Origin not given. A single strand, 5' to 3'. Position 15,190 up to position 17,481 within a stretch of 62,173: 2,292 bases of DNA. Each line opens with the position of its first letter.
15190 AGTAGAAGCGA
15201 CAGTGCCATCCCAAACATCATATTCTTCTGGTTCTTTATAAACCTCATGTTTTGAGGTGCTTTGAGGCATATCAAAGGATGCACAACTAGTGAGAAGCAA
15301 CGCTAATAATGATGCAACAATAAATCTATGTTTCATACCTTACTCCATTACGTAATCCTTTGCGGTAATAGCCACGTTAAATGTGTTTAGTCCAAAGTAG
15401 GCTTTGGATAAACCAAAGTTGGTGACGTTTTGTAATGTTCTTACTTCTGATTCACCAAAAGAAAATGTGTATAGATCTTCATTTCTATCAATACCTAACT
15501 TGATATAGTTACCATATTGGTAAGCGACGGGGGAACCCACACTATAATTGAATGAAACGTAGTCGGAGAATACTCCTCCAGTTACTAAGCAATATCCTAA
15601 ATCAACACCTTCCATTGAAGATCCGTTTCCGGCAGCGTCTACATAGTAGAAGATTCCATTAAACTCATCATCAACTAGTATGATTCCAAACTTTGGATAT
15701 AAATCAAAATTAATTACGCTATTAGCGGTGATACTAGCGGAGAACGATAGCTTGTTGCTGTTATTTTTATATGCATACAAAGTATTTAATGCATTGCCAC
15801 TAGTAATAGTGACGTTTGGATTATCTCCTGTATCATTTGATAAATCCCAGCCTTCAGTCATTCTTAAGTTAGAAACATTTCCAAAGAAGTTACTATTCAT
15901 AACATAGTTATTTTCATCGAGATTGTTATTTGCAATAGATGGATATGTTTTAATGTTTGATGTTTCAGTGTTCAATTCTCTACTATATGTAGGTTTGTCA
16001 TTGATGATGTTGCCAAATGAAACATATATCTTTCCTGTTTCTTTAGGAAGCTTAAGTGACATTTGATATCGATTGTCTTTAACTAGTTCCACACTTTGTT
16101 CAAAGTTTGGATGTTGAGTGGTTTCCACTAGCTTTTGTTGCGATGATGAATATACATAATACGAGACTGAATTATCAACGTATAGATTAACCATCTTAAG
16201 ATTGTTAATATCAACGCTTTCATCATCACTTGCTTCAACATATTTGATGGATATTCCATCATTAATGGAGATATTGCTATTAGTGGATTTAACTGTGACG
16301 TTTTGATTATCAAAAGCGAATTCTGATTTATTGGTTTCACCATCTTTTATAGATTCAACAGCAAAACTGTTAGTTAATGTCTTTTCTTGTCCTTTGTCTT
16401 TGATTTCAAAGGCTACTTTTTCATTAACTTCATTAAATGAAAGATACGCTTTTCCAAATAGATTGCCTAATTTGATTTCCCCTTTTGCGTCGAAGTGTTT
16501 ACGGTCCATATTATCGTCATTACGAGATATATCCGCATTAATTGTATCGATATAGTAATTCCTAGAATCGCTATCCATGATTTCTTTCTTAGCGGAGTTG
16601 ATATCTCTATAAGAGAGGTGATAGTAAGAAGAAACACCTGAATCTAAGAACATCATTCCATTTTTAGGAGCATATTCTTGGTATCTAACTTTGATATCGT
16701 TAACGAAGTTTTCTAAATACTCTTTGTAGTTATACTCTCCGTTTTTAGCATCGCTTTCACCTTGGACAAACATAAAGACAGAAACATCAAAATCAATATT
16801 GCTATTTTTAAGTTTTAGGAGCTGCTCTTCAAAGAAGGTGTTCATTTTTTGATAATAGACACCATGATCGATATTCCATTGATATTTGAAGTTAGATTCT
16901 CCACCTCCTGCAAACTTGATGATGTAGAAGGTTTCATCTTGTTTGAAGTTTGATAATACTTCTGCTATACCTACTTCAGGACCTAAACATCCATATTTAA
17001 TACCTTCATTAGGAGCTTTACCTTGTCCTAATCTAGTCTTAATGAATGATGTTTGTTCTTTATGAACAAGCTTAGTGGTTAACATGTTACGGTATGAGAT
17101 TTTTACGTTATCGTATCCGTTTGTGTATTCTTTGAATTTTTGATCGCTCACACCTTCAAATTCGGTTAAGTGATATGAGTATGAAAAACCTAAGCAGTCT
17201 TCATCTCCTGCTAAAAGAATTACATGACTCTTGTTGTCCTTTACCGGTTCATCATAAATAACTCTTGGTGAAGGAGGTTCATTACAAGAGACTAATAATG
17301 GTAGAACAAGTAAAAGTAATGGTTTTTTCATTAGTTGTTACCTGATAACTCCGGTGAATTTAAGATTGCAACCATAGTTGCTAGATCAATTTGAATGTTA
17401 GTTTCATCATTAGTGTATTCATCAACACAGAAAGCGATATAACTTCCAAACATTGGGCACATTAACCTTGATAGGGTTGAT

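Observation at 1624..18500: Two convergent operons each encode the same triad: an exported dehydroquinase-fold lipoprotein, GLUG-repeat surface protein(s) and SGNH/SASA esterase-like protein(s)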

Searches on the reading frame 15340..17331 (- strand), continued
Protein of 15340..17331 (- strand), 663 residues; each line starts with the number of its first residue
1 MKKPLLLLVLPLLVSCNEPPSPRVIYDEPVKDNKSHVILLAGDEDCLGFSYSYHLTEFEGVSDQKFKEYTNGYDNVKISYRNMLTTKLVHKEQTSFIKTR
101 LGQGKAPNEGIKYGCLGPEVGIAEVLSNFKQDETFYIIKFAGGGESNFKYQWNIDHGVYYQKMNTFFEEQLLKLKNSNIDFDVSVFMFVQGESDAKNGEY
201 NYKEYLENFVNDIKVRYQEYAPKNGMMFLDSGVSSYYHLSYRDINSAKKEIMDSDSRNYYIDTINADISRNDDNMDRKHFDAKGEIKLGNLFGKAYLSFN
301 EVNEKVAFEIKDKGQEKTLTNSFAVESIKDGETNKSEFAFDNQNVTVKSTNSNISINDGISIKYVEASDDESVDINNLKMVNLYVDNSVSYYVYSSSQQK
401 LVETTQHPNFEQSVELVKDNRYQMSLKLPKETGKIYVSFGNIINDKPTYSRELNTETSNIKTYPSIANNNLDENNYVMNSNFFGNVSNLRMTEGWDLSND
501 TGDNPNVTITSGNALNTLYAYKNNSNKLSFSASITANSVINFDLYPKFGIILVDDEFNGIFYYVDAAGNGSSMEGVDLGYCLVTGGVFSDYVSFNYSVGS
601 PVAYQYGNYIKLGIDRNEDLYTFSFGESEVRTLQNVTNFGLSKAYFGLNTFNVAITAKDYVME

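Call 60: search_protein_families(library=pfam, proteins=[L039:5413-6246:+, L039:4318-5172:+, L039:3487-4302:+, L039:1918-3261:-, L039:6384-8606:+, L039:8834-10810:+, L079:7380-11573:+], max_evalue=0.001)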
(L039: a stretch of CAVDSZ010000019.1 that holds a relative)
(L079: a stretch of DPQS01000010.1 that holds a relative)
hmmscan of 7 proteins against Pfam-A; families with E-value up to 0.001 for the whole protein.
L039:5413-6246:+ (278 aa): 1 family
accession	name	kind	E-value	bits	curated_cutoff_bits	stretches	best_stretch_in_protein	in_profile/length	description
PF04616.20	Glyco_hydro_43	-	5.9e-23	82.1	32.2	1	6-254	32-268/288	Glycosyl hydrolases family 43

L039:4318-5172:+ (285 aa): 0 families

L039:3487-4302:+ (272 aa): 5 families
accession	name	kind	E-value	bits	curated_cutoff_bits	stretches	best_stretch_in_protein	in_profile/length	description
PF00005.33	ABC_tran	-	2.1e-31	109.8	25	1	59-199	2-136/137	ABC transporter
PF02463.25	SMC_N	-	1.8e-06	28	40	1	70-243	26-209/220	RecF/RecN/SMC N terminal domain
PF13304.12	AAA_21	-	0.00013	22.5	27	0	70-102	1-33/304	AAA domain, putative AbiEii toxin, Type IV TA system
PF09818.15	ABC_ATPase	-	0.0003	20.3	23.2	0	191-247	189-248/283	P-loop domain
PF13173.12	AAA_14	-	0.00082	19.8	27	0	71-135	5-72/129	AAA domain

L039:1918-3261:- (448 aa): 2 families
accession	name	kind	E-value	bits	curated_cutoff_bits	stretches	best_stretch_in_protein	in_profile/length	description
PF01546.33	Peptidase_M20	-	3.7e-10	40.5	24.6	1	89-381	18-195/206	Peptidase family M20/M25/M40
PF07687.19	M20_dimer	-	1.8e-09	37.9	21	1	196-288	5-97/107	Peptidase dimerisation domain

L039:6384-8606:+ (741 aa): 1 family
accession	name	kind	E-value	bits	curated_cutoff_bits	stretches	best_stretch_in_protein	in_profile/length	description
PF03629.24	SASA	-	3e-19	70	24.8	1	135-403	2-223/226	Carbohydrate esterase, sialic acid-specific acetylesterase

L039:8834-10810:+ (659 aa): 1 family
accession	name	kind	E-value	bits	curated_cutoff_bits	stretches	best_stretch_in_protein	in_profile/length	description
PF07581.17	Glug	-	0.00011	22.9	20.5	0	463-486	5-28/28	The GLUG motif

L079:7380-11573:+ (1398 aa): 2 families
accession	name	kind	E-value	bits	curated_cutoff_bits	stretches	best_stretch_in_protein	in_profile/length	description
PF03629.24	SASA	-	4.6e-18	66.1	24.8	1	209-472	3-224/226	Carbohydrate esterase, sialic acid-specific acetylesterase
PF23674.1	RYYR-CCHC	-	0.00076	19.8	27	0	1037-1078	33-70/79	RYYR-CCHC domain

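Call 79: search_protein_families(library=ncbifam, proteins=[L039:738-1499:+], max_evalue=0.00001)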
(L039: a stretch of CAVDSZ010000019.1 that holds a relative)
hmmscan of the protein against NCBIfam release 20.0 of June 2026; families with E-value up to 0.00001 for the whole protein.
L039:738-1499:+ (254 aa): 225 families (the best 25 are shown)
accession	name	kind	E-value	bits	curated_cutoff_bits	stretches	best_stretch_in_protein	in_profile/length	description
NF005559.1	PRK07231.1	subfamily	3.8e-61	206.7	215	1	4-245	2-249/249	glucose 1-dehydrogenase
NF004198.0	PRK05653.1-3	equivalog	2.3e-59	200.9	296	1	2-244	3-247/248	3-oxoacyl-ACP reductase FabG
NF052558.1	MBtsdlDhBudC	equivalog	6.9e-56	189.6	270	1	4-244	1-242/250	meso-2,3-butanediol dehydrogenase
NF004818.0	PRK06172.1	equivalog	3.2e-54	183.9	336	1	1-243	2-250/253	SDR family oxidoreductase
NF004791.0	PRK06138.1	equivalog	1.2e-53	182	312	1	3-244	2-250/252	SDR family oxidoreductase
TIGR01830.1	3oxo_ACP_reduc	equivalog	1.3e-53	182.2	297.75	1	9-242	1-237/239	3-oxoacyl-[acyl-carrier-protein] reductase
NF005309.0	PRK06841.1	subfamily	5.3e-52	176.8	286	1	4-243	13-252/255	GolD/DthD family dehydrogenase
NF006366.0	PRK08589.1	equivalog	7.7e-52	176.2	386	1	1-244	1-253/272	SDR family oxidoreductase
NF009466.0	PRK12826.1-2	subfamily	1.4e-51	175.4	222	1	6-244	3-245/248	3-oxoacyl-ACP reductase FabG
NF005067.0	PRK06484.1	equivalog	1.5e-50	172.2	713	1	5-243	8-251/524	short chain dehydrogenase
NF005472.0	PRK07067.1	equivalog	3.3e-50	171.1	338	1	2-205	2-199/257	L-iditol 2-dehydrogenase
NF006070.0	PRK08213.1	subfamily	9.5e-49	166.2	279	1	5-243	11-256/259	gluconate 5-dehydrogenase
NF009384.0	PRK12743.1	equivalog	2.7e-48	164.4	264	1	4-247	4-251/258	SDR family oxidoreductase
NF050023.1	7alphHDSH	equivalog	5.1e-48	163.8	450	1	1-244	1-250/259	7alpha-hydroxysteroid dehydrogenase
TIGR03971.1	SDR_subfam_1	subfamily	6.2e-48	163.5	300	1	5-244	2-269/271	mycofactocin-coupled SDR family oxidoreductase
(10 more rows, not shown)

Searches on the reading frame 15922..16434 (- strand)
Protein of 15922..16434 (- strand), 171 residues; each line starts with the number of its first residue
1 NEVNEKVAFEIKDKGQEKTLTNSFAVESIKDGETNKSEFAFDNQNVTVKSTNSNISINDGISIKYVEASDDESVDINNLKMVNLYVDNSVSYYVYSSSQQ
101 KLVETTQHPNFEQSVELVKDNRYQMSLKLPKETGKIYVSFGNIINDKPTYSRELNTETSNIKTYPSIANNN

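Call 76: search_protein_families(library=pfam, proteins=[window:15922-16434:-], max_evalue=1)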
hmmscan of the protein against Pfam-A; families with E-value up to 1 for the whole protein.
window:15922-16434:- (171 aa): 2 families
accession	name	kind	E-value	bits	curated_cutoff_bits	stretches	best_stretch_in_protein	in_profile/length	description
PF24943.1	Fn3_Dep-1_2nd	-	0.073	13.4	27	1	34-90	6-68/97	Dep-1 second Fn3-like domain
PF11976.14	Rad60-SLD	-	0.13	12.6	23.8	1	4-62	10-67/72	Ubiquitin-2 like Rad60 SUMO-like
